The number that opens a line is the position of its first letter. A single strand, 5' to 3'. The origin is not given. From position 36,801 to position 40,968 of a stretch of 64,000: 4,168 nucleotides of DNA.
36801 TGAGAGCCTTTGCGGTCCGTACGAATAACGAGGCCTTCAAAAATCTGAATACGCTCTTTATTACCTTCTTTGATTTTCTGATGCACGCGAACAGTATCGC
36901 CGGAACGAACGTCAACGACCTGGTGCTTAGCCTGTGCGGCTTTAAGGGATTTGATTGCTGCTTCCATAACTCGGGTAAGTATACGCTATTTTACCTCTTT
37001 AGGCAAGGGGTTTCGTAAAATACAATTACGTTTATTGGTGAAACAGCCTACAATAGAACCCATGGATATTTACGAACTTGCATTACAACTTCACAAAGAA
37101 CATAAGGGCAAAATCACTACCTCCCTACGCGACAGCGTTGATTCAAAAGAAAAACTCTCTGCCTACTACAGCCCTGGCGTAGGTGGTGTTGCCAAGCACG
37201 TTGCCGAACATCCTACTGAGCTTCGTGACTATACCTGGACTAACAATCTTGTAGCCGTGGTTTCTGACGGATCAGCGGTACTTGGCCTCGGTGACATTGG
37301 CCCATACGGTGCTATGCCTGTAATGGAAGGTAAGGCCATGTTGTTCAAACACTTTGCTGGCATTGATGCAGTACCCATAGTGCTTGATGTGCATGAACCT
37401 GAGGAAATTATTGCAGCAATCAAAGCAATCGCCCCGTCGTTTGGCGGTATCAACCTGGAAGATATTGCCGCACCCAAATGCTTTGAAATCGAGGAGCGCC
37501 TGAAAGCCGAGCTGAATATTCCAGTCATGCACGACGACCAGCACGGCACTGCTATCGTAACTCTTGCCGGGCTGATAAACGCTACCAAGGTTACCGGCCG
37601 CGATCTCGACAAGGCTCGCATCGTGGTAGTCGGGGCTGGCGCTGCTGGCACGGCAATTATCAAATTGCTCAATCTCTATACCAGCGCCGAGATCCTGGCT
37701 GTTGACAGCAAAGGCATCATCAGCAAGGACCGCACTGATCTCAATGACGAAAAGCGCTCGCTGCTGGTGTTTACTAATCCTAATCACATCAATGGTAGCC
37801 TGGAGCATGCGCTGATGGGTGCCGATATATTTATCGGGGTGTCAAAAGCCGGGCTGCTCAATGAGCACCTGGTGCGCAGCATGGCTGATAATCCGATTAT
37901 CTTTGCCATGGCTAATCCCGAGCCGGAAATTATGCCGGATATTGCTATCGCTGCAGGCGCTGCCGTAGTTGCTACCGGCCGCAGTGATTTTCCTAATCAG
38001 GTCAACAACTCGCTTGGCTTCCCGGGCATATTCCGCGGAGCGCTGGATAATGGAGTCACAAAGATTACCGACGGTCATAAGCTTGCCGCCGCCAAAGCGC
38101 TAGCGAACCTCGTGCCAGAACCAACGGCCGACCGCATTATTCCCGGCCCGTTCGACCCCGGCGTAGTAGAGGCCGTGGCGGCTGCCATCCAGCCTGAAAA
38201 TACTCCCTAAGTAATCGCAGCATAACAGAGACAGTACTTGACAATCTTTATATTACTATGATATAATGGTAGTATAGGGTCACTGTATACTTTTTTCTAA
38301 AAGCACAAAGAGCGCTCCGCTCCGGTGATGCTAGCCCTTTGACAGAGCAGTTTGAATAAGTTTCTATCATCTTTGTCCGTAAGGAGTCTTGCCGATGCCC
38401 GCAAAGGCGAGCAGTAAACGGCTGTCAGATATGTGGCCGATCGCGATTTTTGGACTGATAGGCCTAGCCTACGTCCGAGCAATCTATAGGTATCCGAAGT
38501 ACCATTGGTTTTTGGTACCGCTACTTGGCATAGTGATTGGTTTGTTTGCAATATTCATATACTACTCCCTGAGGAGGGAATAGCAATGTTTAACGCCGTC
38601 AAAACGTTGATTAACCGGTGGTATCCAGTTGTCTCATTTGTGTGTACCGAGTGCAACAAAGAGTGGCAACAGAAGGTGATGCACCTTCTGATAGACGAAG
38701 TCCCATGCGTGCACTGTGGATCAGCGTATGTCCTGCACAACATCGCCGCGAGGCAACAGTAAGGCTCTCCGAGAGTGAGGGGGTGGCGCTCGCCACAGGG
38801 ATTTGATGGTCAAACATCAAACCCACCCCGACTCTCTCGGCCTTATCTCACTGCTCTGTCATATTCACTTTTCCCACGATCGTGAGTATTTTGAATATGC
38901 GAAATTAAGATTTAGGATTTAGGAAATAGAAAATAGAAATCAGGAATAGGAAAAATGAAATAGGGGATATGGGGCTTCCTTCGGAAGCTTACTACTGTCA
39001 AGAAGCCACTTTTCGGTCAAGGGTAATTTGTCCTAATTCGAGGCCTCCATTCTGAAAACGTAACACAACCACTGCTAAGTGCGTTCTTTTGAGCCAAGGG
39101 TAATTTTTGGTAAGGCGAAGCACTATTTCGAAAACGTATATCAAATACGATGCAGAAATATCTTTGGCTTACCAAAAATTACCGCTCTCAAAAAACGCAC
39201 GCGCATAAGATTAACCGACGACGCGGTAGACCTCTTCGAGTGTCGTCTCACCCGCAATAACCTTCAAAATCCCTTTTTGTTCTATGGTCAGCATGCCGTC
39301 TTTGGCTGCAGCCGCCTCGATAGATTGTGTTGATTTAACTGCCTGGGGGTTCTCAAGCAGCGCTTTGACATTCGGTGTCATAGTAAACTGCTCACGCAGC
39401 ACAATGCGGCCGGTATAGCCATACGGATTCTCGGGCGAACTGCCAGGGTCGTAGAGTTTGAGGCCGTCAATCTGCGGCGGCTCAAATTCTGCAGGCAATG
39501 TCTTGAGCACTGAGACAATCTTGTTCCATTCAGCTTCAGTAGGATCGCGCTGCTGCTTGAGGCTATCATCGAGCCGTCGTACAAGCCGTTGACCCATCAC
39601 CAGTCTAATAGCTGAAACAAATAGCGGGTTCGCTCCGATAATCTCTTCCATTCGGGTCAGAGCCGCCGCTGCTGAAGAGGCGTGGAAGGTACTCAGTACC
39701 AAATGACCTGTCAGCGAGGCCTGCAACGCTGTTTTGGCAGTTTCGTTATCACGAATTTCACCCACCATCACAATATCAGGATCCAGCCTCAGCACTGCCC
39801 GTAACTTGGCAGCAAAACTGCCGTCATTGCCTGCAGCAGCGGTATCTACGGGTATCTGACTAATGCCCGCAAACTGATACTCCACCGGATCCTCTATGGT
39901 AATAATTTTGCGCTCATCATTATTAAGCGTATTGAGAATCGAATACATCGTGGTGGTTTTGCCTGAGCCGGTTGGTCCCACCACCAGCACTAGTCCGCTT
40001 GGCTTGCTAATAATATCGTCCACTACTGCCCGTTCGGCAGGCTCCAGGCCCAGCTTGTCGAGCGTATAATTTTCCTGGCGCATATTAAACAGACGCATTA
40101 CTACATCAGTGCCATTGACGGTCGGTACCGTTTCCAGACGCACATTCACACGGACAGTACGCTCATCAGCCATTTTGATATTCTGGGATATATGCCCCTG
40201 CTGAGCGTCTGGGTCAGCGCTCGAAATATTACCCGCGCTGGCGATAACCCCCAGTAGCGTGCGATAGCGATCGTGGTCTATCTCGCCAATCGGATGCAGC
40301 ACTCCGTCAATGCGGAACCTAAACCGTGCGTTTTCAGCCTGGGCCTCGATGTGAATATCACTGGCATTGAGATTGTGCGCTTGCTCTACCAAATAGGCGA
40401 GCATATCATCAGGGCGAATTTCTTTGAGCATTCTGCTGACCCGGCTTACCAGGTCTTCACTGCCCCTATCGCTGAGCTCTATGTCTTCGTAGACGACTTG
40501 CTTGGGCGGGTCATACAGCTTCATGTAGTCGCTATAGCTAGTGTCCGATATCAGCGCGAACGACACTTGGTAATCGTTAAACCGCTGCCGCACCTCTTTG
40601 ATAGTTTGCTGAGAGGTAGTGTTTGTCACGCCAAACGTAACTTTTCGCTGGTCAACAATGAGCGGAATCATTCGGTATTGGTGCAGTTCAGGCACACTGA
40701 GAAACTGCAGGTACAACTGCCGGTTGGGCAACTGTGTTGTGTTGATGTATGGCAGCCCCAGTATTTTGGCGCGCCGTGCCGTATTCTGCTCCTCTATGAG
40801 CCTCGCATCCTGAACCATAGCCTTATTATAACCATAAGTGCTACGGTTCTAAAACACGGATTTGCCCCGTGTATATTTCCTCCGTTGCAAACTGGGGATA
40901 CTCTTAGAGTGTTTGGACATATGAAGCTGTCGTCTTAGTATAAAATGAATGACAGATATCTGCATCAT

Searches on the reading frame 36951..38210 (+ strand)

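Call 12: search_protein_families(library=pfam, proteins=[window:36951-38210:+], max_evalue=0.01)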
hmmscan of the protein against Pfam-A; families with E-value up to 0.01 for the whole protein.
window:36951-38210:+ (419 aa): 3 families
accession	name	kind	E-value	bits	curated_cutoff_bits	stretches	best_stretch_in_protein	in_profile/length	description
PF00390.24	malic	-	9e-30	104.3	23.1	1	57-185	6-182/182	Malic enzyme, N-terminal domain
PF03949.21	Malic_M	-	3.5e-25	89.2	23.5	1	199-395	3-234/258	Malic enzyme, NAD binding domain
PF02826.25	2-Hacid_dh_C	-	0.0076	16.1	25.1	0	210-258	25-72/178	D-isomer specific 2-hydroxyacid dehydrogenase, NAD binding domain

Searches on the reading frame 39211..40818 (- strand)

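Call 8: search_protein_families(library=ncbifam, proteins=[window:39211-40818:-])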
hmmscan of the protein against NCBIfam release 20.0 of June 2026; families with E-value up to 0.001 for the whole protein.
window:39211-40818:- (535 aa): 21 families
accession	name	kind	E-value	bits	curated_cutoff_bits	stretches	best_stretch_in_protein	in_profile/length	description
TIGR02533.1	type_II_gspE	equivalog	4.1e-102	342.3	630.25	1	45-533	9-485/486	type II secretion system ATPase GspE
TIGR02538.1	type_IV_pilB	equivalog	1.3e-95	321.2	675.65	1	3-533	37-561/564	type IV-A pilus assembly ATPase PilB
NF007755.0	PRK10436.1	equivalog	1.4e-87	294.3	617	1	137-535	86-460/465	type II secretion system protein GspE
NF053534.1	T4PilAsmATPsTfpB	equivalog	3.5e-86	289.8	850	1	48-534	105-582/584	type IV pilus assembly ATPase TfpB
NF041000.1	ATPase_ComGA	equivalog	4.9e-61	206.1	300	1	143-414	3-266/267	competence type IV pilus ATPase ComGA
TIGR01420.1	pilT_fam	subfamily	4.1e-54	184.1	319.1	1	140-398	2-247/343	PilT/PilU family type 4a pilus ATPase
TIGR02525.1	plasmid_TraJ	equivalog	3e-29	102.1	368.3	1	223-414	103-299/372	plasmid transfer ATPase TraJ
TIGR02524.1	dot_icm_DotB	equivalog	4e-28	98.6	463.3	1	141-418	7-290/358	Dot/Icm type IV secretion system ATPase DotB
NF058587.1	archaellum_moto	equivalog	4.5e-21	75.2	550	1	277-421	278-425/527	archaellum flagellar ATPase motor FlaI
TIGR02782.1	TrbB_P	equivalog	3.4e-20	72.5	304.55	1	165-396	34-258/303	P-type conjugative transfer ATPase TrbB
TIGR02788.1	VirB11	equivalog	2.8e-17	62.7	249.95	1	277-397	147-269/308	P-type DNA transfer ATPase VirB11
TIGR03819.1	heli_sec_ATPase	hypoth_equivalog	4.5e-17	62.3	373.15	1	219-393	123-300/340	TadA family conjugal transfer-associated ATPase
NF010469.0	PRK13894.1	subfamily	7.7e-17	61.6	508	1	264-409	140-283/320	conjugal transfer ATPase TrbB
NF053672.1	bindosome_BasE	exception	4.1e-16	58.8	1000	1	265-397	261-395/512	bindosome assembly system ATPase subunit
NF010407.0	PRK13833.1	subfamily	5.1e-16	59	499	1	166-394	43-263/323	conjugal transfer protein TrbB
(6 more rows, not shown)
